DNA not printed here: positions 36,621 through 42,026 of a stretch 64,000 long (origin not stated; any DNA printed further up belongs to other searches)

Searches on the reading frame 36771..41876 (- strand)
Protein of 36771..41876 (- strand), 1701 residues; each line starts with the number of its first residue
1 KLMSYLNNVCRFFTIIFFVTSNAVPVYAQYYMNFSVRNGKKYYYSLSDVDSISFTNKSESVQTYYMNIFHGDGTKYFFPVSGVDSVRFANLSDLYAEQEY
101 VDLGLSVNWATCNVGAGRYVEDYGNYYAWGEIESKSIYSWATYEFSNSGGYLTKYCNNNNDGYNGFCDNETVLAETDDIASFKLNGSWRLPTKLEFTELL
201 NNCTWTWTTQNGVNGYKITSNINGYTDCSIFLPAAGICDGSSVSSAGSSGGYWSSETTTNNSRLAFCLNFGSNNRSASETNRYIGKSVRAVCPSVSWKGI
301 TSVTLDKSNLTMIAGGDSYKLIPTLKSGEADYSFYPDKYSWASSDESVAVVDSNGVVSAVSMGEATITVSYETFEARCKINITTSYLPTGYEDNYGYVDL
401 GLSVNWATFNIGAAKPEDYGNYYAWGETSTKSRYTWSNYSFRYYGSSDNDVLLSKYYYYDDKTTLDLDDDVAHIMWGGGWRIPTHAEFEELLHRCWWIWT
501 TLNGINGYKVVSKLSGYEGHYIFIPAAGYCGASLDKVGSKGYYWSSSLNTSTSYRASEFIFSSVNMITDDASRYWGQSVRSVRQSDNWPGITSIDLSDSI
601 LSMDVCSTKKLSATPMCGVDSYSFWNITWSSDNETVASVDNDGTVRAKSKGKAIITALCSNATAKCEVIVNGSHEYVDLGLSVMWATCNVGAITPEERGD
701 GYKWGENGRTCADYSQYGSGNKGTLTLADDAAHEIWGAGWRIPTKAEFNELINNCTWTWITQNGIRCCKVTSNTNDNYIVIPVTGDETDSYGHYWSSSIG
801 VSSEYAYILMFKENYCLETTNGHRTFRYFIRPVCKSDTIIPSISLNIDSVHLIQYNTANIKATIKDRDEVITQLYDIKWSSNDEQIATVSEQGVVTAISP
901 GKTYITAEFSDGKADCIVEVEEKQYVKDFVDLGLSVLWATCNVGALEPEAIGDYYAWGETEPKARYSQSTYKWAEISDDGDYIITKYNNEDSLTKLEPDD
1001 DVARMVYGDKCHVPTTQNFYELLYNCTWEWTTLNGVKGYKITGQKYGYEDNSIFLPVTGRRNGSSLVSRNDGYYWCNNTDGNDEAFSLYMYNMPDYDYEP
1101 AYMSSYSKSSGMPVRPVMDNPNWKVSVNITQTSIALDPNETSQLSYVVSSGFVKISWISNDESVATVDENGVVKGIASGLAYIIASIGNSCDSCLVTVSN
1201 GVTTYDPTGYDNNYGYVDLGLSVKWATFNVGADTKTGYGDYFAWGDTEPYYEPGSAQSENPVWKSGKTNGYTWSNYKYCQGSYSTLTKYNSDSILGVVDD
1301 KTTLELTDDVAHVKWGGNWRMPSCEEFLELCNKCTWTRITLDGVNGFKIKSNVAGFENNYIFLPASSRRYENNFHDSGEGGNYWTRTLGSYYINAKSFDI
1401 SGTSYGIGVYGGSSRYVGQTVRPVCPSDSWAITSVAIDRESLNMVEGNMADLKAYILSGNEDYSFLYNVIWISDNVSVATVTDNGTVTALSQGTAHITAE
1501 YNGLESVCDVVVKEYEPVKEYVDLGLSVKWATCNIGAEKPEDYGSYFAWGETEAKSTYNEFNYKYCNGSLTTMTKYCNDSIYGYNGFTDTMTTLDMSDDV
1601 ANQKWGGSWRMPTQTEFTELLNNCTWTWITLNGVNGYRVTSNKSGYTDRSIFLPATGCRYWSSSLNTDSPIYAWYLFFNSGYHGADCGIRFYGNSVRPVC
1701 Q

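Call 89: find_encoding_contigs(protein=window:36771-41876:-, flank=6000, max_places=1)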
Protein window:36771-41876:- (1701 aa): no gene with exactly this product is on record in the collection.

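Call 90: search_solved_structures(query=window:36771-41876:-, max_evalue=0.001)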
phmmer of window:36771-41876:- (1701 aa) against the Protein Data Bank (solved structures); distinct sequences matched with E-value up to 0.001: 2.
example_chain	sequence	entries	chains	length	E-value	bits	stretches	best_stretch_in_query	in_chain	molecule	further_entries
9ifo_A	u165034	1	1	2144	3.3e-07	31.2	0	300-383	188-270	Teneurin-Like Protein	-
9pt5_A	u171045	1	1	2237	3.8e-07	31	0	300-383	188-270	Teneurin-like protein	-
